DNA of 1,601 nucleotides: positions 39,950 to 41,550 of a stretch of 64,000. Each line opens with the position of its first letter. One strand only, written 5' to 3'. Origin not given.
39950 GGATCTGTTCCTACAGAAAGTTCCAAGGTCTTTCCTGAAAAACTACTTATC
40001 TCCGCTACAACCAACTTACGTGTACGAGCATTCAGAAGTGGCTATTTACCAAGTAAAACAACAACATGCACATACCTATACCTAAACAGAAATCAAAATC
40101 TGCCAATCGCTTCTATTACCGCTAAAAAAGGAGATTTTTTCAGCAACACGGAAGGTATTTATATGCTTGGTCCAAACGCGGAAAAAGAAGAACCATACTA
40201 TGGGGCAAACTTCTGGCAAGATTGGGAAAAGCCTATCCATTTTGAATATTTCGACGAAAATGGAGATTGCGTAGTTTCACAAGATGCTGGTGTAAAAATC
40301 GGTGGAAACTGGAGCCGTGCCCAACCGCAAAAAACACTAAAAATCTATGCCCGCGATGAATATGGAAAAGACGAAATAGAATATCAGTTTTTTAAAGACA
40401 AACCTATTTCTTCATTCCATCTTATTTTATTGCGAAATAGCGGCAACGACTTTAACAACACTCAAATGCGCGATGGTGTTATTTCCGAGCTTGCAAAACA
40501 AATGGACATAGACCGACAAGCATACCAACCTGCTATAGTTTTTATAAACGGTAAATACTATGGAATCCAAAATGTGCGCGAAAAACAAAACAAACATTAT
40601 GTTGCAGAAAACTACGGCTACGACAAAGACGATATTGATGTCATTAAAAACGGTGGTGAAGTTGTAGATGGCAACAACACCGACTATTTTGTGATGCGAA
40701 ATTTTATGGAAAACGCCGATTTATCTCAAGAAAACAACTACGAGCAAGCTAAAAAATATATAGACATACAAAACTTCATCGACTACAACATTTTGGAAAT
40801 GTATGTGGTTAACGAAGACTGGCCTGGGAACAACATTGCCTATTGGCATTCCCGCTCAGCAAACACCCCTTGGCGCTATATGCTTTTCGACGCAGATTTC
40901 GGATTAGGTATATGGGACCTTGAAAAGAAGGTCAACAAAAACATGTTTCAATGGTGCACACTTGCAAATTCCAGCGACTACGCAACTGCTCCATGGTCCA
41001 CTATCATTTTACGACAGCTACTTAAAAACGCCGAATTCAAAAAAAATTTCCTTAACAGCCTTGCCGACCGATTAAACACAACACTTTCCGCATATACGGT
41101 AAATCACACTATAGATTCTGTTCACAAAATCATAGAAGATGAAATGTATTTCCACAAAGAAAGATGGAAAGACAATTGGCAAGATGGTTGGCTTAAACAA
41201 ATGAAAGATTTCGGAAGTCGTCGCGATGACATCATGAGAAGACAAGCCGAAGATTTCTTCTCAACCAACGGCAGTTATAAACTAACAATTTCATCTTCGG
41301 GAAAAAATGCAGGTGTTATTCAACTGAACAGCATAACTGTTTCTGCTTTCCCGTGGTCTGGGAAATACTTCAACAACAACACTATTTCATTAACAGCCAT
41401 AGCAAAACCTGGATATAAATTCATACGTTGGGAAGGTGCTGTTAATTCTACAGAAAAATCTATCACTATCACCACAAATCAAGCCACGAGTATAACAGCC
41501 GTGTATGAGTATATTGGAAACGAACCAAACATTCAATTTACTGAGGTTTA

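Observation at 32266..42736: Single four-gene operon combining a type-B-CTD giant adhesin, its PorP/SprF partner, a propeller lipoprotein and a type-A-CTD CotH kinase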

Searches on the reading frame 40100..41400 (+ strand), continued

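Call 65: search_protein_families(library=pfam, proteins=[L022:760-1509:+, L022:1533-2282:+, L022:2307-2963:+, L022:2963-3652:+, L022:7612-8349:+, L022:9135-9905:+, L023:1902-5090:+, L023:5256-8507:+, L044:7723-8532:-, L044:12323-16846:-], max_evalue=0.001)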
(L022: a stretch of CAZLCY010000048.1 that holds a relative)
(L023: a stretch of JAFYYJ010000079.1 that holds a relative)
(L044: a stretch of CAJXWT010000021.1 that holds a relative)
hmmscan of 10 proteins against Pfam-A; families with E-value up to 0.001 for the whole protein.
L022:760-1509:+ (249 aa): 3 families
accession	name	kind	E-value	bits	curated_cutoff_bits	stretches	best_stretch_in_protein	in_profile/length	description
PF17802.7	SpaA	-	4.6e-07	30.4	23.1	1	173-241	31-87/91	Prealbumin-like fold domain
PF13620.12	CarboxypepD_reg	-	1.2e-05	26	32.3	0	75-98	34-57/82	Carboxypeptidase regulatory-like domain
PF17210.9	SdrD_B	-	2e-05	25.2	29.7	0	71-106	40-75/112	SdrD B-like domain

L022:1533-2282:+ (249 aa): 1 family
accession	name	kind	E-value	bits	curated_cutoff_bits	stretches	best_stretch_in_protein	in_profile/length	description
PF09359.15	VTC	-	4.5e-25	89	23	1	27-229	1-234/235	VTC domain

L022:2307-2963:+ (218 aa): 2 families
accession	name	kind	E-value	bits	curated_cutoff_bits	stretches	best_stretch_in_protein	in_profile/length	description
PF16316.10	DUF4956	-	3.2e-53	180.4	30.6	1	24-197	1-169/169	Domain of unknown function (DUF4956)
PF13968.11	DUF4220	-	0.00014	22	27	0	99-161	71-127/341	Domain of unknown function (DUF4220)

L022:2963-3652:+ (229 aa): 1 family
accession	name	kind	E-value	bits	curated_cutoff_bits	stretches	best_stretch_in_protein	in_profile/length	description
PF10677.15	DUF2490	-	4.7e-10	39.9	29.8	1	35-204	7-172/186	Protein of unknown function (DUF2490)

L022:7612-8349:+ (245 aa): 4 families
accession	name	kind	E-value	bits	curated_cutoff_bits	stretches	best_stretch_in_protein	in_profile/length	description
PF12697.13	Abhydrolase_6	-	1.4e-21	78.6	26.3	1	17-238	1-216/217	Alpha/beta hydrolase family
PF00561.26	Abhydrolase_1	-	4.7e-15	56.4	25.8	1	15-152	1-139/245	alpha/beta hydrolase fold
PF12146.15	Hydrolase_4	-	2.5e-12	47.1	27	1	17-205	7-203/239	Serine aminopeptidase, S33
PF00975.26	Thioesterase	-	2e-05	25.3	26.4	1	17-126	3-110/226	Thioesterase domain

L022:9135-9905:+ (256 aa): 10 families
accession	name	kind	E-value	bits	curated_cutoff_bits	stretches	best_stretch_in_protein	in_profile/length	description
PF01946.23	Thi4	-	2e-79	266.6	26.2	1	8-236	3-235/235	Thi4 family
PF01266.30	DAO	-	4.1e-12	46.7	27.9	1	24-62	1-39/353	FAD dependent oxidoreductase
PF12831.13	FAD_oxidored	-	2.8e-09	37.2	27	1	24-172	1-150/416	FAD dependent oxidoreductase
PF13450.12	NAD_binding_8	-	1.3e-08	35.4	21.9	1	27-59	1-33/68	NAD(P)-binding Rossmann-like domain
PF07992.20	Pyr_redox_2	-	2.1e-07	31.1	26.1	1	24-111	2-58/291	Pyridine nucleotide-disulphide oxidoreductase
PF00890.30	FAD_binding_2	-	6.4e-07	29.3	20.4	1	24-54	1-31/414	FAD binding domain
PF03486.20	HI0933_like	-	3.3e-06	27.2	50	1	24-58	2-36/244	HI0933-like protein Rossmann domain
PF01494.25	FAD_binding_3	-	1.2e-05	25.2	22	1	23-53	2-32/349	FAD binding domain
PF01134.28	GIDA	-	0.0002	21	22.1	1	24-55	1-32/391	Glucose inhibited division protein A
PF00070.33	Pyr_redox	-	0.00037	21.4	22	0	25-54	2-31/82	Pyridine nucleotide-disulphide oxidoreductase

L023:1902-5090:+ (1062 aa): 6 families
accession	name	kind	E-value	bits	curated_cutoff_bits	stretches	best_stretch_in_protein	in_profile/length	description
PF08757.17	CotH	-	1.6e-41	143.4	23.8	1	383-696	2-322/322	CotH kinase protein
PF00932.25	LTD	-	2.1e-37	128.2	34.3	2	795-908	3-108/109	Lamin Tail Domain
PF13290.12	CHB_HEX_C_1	-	1.2e-14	54.4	22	1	182-241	1-61/67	Chitobiase/beta-hexosaminidase C-terminal domain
PF13287.12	Fn3_assoc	-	6.4e-13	49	23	1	193-250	1-59/59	Fn3 associated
PF18998.6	Flg_new_2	-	4e-07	30.3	23.6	1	738-792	17-72/73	Divergent InlB B-repeat domain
PF18962.6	Por_Secre_tail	-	1.2e-06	29.2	27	1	982-1053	2-68/75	Secretion system C-terminal sorting domain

L023:5256-8507:+ (1083 aa): 6 families
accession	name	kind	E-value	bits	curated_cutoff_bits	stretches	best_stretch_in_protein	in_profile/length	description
PF08757.17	CotH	-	7.8e-42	144.3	23.8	1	403-715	1-320/322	CotH kinase protein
PF00932.25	LTD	-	2.1e-39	134.7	34.3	2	817-928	5-108/109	Lamin Tail Domain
PF13290.12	CHB_HEX_C_1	-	9.4e-17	61.2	22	1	196-253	1-59/67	Chitobiase/beta-hexosaminidase C-terminal domain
PF13287.12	Fn3_assoc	-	1.1e-13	51.5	23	1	207-264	1-59/59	Fn3 associated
PF18962.6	Por_Secre_tail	-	8.4e-05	23.2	27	0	1003-1073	2-67/75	Secretion system C-terminal sorting domain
PF18998.6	Flg_new_2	-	0.00015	22.1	23.6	1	758-812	16-71/73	Divergent InlB B-repeat domain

L044:7723-8532:- (269 aa): 2 families
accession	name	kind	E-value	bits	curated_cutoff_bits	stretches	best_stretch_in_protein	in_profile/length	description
PF18911.6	PKD_4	-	9.4e-16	58.1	27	1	45-104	20-84/85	PKD domain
PF00801.26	PKD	-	1.4e-13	51.1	23.5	1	42-98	14-75/80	PKD domain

L044:12323-16846:- (1507 aa): 7 families
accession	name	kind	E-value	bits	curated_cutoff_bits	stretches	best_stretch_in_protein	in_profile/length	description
PF13540.12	RCC1_2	-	9.9e-51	168.8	22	5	733-762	1-30/30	Regulator of chromosome condensation (RCC1) repeat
PF25390.1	WD40_RLD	-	5.4e-41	141.5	150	2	576-762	89-329/363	RCC1-like domain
PF00415.24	RCC1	-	3e-11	44.2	21.7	0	806-824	30-50/50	Regulator of chromosome condensation (RCC1) repeat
PF00932.25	LTD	-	4.1e-09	37.2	34.3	1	322-427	5-94/109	Lamin Tail Domain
PF13860.13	FlgD_ig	-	1.9e-08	34.6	27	1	1434-1492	14-73/79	FlgD Ig-like domain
PF18962.6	Por_Secre_tail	-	2.3e-06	28.2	27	1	1424-1504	2-74/75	Secretion system C-terminal sorting domain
PF00041.27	fn3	-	0.00086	19.9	25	0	1056-1108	27-79/84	Fibronectin type III domain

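Call 78: search_protein_families(library=ncbifam, proteins=[L018:6593-8215:+, L018:6045-6593:+], max_evalue=0.01)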
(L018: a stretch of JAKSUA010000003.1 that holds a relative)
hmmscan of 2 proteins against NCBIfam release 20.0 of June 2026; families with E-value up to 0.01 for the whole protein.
L018:6593-8215:+ (540 aa): 1 family
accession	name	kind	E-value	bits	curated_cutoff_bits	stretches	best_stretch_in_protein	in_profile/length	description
TIGR04131.1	Bac_Flav_CTERM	domain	0.0052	16.9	35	0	463-513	27-72/85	T9SS type B sorting domain-containing protein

L018:6045-6593:+ (182 aa): 94 families (the best 25 are shown)
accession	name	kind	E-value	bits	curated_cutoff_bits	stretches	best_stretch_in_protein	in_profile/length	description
TIGR02985.1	Sig70_bacteroi1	subfamily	1.2e-29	103.6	126.4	1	20-172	4-161/162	RNA polymerase sigma-70 factor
NF008888.0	PRK11922.1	equivalog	1.2e-27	97.1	204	1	3-175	16-198/231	RNA polymerase sigma factor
TIGR02937.1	sigma70-ECF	superfamily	5.5e-27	94.4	42.9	1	21-173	5-165/165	sigma-70 family RNA polymerase sigma factor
NF058625.1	sigma_PG0214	equivalog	1e-25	90.4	130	1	26-180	13-168/170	GFO_1088 family ECF-type sigma factor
NF007223.0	PRK09641.1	equivalog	5.1e-24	85.1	209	1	8-175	9-186/187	RNA polymerase sigma factor SigW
TIGR02950.1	SigM_subfam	subfamily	4.7e-23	81.8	147.95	1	22-170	5-155/159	RNA polymerase sigma factor, SigM family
TIGR02947.1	SigH_actino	hypoth_equivalog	4.2e-22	78.8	251.55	1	25-180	19-186/193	RNA polymerase sigma-70 factor, TIGR02947 family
NF009174.0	PRK12522.1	equivalog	7.7e-22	78.1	217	1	20-176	6-170/175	RNA polymerase sigma factor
TIGR02954.1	Sig70_famx3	hypoth_equivalog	3.4e-21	75.7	188.5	1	6-174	5-168/170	RNA polymerase sigma-70 factor, TIGR02954 family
NF004113.0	PRK05602.1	equivalog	4.6e-21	75.4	208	1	4-180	32-208/211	RNA polymerase sigma factor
TIGR02948.1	SigW_bacill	equivalog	1.4e-20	74.1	243.1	1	12-175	13-186/187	RNA polymerase sigma factor SigW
NF007215.0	PRK09637.1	equivalog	1.8e-20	73.7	212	1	20-173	4-154/181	RNA polymerase sigma factor SigZ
NF009171.0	PRK12518.1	equivalog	2.6e-20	73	208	1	3-174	13-185/191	RNA polymerase sigma factor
NF006930.0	PRK09415.1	subfamily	3.7e-20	72.5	198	1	14-175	13-177/179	RNA polymerase factor sigma C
NF007216.0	PRK09638.1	equivalog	9.1e-20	71.2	194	1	4-175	5-176/180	RNA polymerase sigma factor SigY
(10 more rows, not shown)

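Call 86: search_protein_families(library=pfam, proteins=[L028:12274-13254:-, L029:3590-5824:+, L045:7160-8587:+, L037:12443-13507:+, L029:8476-10992:+, L062:3612-5861:+], max_evalue=0.001)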
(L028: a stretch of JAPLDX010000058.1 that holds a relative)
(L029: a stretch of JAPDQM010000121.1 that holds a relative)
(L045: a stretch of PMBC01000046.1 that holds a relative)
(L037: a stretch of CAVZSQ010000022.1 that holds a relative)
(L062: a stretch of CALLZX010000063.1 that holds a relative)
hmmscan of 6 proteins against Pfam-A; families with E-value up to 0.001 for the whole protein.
L028:12274-13254:- (326 aa): 2 families
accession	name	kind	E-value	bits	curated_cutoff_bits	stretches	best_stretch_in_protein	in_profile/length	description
PF00293.34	NUDIX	-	9.1e-17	61.8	21.1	1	5-108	6-118/134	NUDIX domain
PF14815.12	NUDIX_4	-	5.2e-16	58.9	35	1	5-117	1-107/113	NUDIX domain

L029:3590-5824:+ (744 aa): 3 families
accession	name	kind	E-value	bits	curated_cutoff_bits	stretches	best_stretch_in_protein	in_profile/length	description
PF00933.27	Glyco_hydro_3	-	1.3e-72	245.4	27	1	56-358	1-316/316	Glycosyl hydrolase family 3 N terminal domain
PF01915.27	Glyco_hydro_3_C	-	2.1e-60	204.5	31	1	396-626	1-200/200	Glycosyl hydrolase family 3 C-terminal domain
PF14310.12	Fn3-like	-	5.7e-24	84.5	25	1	663-732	1-71/71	Fibronectin type III-like domain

L045:7160-8587:+ (475 aa): 8 families
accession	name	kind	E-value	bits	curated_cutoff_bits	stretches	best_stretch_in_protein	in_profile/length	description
PF02129.25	Peptidase_S15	-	2.4e-13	50.9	23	1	159-406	5-236/262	X-Pro dipeptidyl-peptidase (S15 family)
PF12146.15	Hydrolase_4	-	1.3e-11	44.7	27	1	199-438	23-233/239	Serine aminopeptidase, S33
PF08840.17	BAAT_C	-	3e-10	40.9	20.9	1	238-346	7-119/210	BAAT / Acyl-CoA thioester hydrolase C terminal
PF00326.27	Peptidase_S9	-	1e-09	38.6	22.6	1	202-277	9-88/213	Prolyl oligopeptidase family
PF20434.5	BD-FAE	-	1.1e-09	38.5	26.8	1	168-407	9-204/215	BD-FAE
PF01738.24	DLH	-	1.8e-09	37.9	21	0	385-445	136-194/217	Dienelactone hydrolase family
PF00561.26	Abhydrolase_1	-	2.4e-09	37.7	25.8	1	173-443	1-244/245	alpha/beta hydrolase fold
PF12697.13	Abhydrolase_6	-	7.1e-08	33.8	26.3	1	194-440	11-207/217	Alpha/beta hydrolase family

L037:12443-13507:+ (354 aa): 0 families

L029:8476-10992:+ (838 aa): 2 families
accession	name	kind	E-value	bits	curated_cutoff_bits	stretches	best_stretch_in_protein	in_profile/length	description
PF06452.16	CBM9_1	-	8.9e-13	49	23.4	1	555-731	22-180/185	Carbohydrate family 9 binding domain-like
PF18962.6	Por_Secre_tail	-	2.6e-11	44.1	27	1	760-834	2-73/75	Secretion system C-terminal sorting domain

L062:3612-5861:+ (749 aa): 3 families
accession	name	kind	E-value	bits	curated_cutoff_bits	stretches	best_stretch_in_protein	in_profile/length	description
PF00933.27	Glyco_hydro_3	-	3e-70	237.6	27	1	44-377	1-315/316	Glycosyl hydrolase family 3 N terminal domain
PF01915.27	Glyco_hydro_3_C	-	4.9e-45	154.4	31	1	415-636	1-199/200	Glycosyl hydrolase family 3 C-terminal domain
PF14310.12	Fn3-like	-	1.1e-22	80.4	25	1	674-741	1-69/71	Fibronectin type III-like domain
